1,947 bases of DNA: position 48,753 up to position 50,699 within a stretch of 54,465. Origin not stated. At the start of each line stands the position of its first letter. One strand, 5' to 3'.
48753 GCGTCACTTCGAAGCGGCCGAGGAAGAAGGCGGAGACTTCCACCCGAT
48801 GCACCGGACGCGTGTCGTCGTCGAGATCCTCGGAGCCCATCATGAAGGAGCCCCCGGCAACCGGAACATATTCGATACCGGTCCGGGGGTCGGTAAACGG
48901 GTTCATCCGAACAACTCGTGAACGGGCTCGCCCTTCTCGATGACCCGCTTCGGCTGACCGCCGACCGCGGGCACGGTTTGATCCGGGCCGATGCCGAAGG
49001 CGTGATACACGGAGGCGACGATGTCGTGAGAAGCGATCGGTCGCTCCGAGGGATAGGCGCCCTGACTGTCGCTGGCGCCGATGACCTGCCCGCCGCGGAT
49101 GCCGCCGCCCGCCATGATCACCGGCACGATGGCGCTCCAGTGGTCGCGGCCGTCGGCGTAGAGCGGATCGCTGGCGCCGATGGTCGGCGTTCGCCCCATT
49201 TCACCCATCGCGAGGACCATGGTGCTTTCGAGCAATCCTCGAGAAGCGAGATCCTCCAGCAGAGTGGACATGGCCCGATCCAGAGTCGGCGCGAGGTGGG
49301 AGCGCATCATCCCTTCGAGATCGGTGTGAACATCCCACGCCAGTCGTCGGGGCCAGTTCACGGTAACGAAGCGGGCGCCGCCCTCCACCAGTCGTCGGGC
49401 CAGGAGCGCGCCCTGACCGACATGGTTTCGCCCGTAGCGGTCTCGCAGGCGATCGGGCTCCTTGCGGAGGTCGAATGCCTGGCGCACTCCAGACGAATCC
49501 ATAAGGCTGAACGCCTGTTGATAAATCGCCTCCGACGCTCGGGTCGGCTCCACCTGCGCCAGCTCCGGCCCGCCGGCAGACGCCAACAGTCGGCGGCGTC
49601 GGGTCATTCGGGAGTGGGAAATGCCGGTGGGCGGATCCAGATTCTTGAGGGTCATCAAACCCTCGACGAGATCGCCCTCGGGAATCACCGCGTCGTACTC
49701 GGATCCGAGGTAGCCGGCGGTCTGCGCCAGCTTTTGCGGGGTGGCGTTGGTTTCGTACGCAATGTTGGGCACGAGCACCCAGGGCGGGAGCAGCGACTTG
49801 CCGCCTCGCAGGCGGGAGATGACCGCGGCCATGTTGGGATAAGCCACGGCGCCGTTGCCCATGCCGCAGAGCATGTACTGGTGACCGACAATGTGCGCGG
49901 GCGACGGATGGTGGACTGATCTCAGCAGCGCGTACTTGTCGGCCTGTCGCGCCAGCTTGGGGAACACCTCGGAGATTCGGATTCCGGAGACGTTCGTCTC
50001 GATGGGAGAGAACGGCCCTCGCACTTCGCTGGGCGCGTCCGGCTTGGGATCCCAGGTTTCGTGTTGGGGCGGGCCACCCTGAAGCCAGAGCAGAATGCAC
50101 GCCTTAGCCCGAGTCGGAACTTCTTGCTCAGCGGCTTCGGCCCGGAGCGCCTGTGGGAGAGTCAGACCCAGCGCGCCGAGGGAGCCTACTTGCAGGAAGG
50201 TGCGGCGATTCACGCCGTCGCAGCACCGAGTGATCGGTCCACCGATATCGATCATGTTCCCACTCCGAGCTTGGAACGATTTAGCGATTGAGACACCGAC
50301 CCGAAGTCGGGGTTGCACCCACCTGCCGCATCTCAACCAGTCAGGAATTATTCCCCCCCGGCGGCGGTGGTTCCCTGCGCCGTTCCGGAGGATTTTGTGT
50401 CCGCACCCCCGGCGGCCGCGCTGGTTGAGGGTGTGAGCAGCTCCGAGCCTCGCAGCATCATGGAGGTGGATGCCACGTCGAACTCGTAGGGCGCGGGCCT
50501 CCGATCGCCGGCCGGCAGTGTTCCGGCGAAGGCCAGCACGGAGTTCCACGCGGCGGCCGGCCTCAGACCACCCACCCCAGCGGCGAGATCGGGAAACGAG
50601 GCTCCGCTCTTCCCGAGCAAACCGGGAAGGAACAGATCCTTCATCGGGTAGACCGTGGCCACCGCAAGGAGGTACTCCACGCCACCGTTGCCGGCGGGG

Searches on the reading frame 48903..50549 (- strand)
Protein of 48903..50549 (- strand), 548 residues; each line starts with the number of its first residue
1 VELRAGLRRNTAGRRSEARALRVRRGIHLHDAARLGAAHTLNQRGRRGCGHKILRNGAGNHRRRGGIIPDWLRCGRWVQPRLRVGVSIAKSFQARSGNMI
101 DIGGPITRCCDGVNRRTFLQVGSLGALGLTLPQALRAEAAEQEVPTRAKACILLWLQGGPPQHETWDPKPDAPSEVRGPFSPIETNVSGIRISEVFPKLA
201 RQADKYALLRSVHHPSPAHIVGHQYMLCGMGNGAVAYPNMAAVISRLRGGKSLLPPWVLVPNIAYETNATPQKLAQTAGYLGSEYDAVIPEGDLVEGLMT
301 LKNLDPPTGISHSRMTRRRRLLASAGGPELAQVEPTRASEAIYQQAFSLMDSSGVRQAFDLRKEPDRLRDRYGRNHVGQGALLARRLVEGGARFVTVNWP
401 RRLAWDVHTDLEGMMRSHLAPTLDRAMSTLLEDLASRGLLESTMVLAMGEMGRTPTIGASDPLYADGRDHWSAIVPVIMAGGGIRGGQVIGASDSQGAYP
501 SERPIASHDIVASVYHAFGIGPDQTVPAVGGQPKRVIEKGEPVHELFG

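Call 79: search_protein_families(library=pfam, proteins=[window:48903-50549:-], max_evalue=0.00001)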
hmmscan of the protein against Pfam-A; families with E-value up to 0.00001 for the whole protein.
window:48903-50549:- (548 aa): 1 family
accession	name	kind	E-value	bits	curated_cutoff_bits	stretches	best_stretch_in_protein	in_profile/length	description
PF07394.17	DUF1501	-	1.9e-90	304.3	27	1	148-547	1-390/390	Protein of unknown function (DUF1501)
